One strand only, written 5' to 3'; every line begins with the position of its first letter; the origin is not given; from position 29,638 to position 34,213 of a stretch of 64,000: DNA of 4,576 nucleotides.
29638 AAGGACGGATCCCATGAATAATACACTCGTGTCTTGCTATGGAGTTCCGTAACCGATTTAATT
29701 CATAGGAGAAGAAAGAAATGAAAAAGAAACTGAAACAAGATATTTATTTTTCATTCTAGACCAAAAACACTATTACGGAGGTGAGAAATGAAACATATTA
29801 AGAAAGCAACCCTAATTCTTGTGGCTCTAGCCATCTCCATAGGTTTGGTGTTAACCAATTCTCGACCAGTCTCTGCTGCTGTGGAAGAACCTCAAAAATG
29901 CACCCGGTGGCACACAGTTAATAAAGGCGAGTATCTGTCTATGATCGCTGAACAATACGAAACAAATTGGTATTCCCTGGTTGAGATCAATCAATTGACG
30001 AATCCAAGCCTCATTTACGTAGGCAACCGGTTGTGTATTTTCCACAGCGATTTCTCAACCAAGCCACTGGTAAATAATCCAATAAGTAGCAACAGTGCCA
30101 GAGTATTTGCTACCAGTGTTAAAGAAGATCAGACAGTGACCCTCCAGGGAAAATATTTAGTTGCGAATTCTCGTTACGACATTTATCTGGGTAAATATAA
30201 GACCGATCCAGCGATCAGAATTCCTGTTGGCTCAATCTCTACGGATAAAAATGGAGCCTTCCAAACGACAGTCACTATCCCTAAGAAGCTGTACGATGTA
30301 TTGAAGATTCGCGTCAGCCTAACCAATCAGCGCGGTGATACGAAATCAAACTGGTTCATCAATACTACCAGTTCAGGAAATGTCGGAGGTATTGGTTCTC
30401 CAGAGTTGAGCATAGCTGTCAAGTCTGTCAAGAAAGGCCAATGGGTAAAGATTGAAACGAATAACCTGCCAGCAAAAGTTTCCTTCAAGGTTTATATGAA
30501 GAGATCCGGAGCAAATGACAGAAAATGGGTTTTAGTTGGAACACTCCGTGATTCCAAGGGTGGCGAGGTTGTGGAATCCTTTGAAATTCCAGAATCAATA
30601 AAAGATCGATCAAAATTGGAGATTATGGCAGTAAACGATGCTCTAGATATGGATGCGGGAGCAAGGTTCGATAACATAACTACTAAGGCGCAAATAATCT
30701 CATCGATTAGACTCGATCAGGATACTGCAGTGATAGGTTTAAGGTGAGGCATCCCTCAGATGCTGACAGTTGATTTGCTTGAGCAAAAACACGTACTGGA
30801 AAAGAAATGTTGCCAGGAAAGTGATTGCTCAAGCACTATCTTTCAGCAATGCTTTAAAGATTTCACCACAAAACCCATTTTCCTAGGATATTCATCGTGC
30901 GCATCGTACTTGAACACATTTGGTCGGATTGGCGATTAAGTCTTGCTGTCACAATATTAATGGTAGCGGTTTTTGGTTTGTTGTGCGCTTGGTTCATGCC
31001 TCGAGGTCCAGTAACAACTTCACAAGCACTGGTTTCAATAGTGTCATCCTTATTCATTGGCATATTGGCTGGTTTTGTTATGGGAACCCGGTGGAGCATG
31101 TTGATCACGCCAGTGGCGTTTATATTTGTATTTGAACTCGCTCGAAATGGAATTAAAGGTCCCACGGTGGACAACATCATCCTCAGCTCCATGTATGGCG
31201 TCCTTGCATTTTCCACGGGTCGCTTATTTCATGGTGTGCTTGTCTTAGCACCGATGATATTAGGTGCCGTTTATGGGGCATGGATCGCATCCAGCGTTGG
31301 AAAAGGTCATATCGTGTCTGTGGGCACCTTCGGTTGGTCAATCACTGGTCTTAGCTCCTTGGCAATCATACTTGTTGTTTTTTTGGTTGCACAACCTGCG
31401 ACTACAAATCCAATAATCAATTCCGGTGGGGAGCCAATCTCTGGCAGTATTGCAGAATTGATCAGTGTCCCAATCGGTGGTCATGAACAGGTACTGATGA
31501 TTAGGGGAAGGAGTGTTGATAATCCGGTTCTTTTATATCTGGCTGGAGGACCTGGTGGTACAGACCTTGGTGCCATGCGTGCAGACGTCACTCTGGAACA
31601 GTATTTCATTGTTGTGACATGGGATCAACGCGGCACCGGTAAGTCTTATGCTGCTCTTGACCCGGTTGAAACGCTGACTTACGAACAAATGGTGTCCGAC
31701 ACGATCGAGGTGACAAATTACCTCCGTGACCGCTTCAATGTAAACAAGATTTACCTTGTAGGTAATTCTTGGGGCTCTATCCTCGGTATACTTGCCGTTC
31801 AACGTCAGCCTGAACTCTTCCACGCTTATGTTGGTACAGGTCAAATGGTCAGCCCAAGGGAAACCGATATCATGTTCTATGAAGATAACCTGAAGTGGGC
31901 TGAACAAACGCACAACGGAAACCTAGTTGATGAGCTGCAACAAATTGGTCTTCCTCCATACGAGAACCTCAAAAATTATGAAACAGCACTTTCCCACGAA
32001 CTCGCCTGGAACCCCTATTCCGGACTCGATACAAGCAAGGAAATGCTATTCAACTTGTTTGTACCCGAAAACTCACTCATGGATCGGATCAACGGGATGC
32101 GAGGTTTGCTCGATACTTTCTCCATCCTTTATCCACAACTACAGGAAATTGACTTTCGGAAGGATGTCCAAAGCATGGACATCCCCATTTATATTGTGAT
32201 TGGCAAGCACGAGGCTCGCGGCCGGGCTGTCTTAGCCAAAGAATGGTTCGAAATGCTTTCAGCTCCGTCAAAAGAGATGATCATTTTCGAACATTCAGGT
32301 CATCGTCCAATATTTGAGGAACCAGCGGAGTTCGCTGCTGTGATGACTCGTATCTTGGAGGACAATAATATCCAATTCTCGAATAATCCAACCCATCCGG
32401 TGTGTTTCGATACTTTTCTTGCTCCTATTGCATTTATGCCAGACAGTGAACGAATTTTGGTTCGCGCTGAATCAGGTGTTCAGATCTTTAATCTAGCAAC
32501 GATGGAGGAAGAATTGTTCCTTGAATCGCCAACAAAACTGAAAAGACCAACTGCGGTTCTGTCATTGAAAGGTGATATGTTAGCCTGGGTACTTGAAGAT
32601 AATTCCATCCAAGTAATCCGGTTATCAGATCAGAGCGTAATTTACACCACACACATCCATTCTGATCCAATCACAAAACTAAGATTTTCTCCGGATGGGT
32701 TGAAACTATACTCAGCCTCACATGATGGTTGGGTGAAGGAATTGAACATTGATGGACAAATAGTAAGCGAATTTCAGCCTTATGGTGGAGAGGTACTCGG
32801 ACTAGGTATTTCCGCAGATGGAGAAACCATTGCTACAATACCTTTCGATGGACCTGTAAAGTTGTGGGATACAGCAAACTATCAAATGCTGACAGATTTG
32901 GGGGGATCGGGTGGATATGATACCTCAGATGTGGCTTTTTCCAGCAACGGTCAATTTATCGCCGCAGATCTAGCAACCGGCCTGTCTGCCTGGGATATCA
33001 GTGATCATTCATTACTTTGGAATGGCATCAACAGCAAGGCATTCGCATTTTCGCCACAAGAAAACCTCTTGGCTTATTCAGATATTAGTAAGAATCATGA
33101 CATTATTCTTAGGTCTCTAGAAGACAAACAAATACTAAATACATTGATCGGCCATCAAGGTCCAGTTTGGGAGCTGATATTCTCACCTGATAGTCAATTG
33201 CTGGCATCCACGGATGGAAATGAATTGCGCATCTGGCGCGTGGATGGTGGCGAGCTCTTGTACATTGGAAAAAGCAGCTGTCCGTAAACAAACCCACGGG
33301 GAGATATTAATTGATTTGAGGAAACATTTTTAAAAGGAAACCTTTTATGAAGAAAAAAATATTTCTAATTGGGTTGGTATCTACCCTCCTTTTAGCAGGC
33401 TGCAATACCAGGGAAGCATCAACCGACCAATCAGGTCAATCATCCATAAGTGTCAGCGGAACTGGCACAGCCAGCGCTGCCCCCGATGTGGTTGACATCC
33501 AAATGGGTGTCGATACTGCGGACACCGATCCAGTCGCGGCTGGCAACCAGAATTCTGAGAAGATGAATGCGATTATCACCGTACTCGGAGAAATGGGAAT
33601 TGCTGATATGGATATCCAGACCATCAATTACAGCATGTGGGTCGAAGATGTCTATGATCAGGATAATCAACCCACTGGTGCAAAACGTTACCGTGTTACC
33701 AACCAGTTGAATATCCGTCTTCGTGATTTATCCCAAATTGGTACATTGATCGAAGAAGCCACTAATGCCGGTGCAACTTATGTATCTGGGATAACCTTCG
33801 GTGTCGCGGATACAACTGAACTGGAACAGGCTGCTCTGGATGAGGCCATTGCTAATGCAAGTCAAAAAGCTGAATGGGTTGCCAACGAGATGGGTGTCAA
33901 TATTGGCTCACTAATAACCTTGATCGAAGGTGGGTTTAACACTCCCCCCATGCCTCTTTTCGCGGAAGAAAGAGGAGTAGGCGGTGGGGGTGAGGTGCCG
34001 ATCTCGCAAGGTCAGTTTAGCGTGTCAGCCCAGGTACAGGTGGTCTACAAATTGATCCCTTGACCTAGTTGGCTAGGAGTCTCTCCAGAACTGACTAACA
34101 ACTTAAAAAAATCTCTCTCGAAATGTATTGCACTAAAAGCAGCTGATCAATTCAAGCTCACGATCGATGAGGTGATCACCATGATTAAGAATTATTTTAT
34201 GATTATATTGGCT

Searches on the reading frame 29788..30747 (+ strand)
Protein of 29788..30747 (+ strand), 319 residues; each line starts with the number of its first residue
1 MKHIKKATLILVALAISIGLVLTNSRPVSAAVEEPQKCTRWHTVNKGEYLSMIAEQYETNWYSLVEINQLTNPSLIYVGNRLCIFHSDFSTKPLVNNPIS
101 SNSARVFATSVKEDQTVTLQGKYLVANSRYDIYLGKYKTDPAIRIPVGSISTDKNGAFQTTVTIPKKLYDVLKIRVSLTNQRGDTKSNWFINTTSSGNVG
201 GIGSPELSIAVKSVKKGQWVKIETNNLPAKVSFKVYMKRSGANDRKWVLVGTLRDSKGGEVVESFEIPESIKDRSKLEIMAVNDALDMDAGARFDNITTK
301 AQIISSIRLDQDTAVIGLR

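Call 21: search_protein_families(library=pfam, proteins=[window:29788-30747:+], max_evalue=0.01)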
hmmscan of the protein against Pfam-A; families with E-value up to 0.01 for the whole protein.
window:29788-30747:+ (319 aa): 2 families
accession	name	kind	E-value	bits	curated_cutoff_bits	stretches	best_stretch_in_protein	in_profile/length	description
PF01476.26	LysM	-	1.2e-10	41.6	20.9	1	42-84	1-42/43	LysM domain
PF20608.4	Phage_tube_C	-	0.006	17.3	24.1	0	233-262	8-37/82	Phage tail tube protein C-terminal domain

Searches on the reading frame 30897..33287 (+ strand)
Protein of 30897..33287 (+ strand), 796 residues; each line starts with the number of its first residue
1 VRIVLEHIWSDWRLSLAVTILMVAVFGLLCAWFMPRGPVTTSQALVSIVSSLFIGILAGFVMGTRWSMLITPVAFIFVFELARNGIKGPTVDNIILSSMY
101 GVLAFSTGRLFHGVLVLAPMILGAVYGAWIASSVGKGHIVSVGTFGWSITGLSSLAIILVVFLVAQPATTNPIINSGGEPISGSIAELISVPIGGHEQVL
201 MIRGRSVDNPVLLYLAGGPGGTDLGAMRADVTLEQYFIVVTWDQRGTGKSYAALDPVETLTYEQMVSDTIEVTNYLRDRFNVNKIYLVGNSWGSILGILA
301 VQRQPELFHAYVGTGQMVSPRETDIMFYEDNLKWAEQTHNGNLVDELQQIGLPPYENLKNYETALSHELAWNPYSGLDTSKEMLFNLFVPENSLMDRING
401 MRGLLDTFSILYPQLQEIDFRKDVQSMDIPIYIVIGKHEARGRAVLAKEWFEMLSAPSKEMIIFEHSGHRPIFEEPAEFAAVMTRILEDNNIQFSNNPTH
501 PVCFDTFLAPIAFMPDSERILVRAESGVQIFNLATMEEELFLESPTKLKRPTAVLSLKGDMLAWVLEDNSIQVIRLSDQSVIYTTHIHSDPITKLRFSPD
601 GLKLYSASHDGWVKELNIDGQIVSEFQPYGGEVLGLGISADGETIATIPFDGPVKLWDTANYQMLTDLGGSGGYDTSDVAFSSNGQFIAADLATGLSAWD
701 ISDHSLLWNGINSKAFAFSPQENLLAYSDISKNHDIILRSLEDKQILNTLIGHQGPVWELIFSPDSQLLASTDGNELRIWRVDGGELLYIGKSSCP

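Call 21: search_protein_families(library=pfam, proteins=[window:30897-33287:+], max_evalue=0.01)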
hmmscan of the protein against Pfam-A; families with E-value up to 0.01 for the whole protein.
window:30897-33287:+ (796 aa): 27 families (the best 25 are shown)
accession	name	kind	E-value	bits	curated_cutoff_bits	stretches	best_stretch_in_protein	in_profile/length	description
PF25174.1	Beta-prop_THOC3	-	2.5e-20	73.1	305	2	512-728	53-272/272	THOC3 beta-propeller domain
PF25173.1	Beta-prop_WDR3_1st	-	9.3e-20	71.5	154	2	521-699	4-182/184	WDR3 first beta-propeller domain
PF24817.1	WD40_WDHD1_1st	-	4.5e-19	69.2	109.9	2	548-665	45-163/291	WDHD1 first WD40 domain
PF00400.38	WD40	-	1.4e-15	57.5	27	2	746-780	3-38/39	WD domain, G-beta repeat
PF23414.1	Beta-prop_EML_2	-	5.8e-15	55.8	90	2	634-786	2-157/266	Echinoderm microtubule-associated protein second beta-propeller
PF24814.1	WD40_Prp19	-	1.9e-14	53.8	320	1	528-772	31-278/281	Prp19 WD40 domain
PF25175.1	Beta-prop_WDR5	-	8.3e-14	52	250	1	557-705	62-212/296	WDR5 beta-propeller domain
PF25168.1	Beta-prop_WDR36-Utp21_2nd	-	8.8e-14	52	84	2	547-647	196-298/335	WDR36/Utp21 second beta-propeller domain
PF24807.1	WD40_CDC20-Fz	-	6.2e-13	49.2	200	2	505-664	9-169/292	CDC20/Fizzy WD40 domain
PF12146.15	Hydrolase_4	-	1.2e-12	48.1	27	1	236-323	31-116/239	Serine aminopeptidase, S33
PF00561.26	Abhydrolase_1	-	2.6e-12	47.4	25.8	1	210-476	1-245/245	alpha/beta hydrolase fold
PF12894.13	ANAPC4_WD40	-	3.8e-11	43.5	22.9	1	557-627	5-77/91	Anaphase-promoting complex subunit 4 WD40 domain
PF25172.1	Beta-prop_WDR3_2nd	-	3.4e-10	40.1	140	1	586-662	214-291/293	WDR3 second beta-propeller domain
PF24796.1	WDR55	-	2e-09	37.4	200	1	582-702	46-167/296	WDR55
PF12697.13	Abhydrolase_6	-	4.2e-09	37.8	26.3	1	237-482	28-217/217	Alpha/beta hydrolase family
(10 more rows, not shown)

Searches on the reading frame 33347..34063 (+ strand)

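Call 21: search_protein_families(library=pfam, proteins=[window:33347-34063:+], max_evalue=0.01)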
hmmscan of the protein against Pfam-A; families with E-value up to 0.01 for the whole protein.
window:33347-34063:+ (238 aa): 2 families
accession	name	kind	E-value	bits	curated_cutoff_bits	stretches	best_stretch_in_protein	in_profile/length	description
PF04402.19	SIMPL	-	9e-46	157.2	25.2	1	34-234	1-205/205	Protein of unknown function (DUF541)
PF08139.17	LPAM_1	-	0.0039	18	20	1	3-20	2-18/18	Prokaryotic membrane lipoprotein lipid attachment site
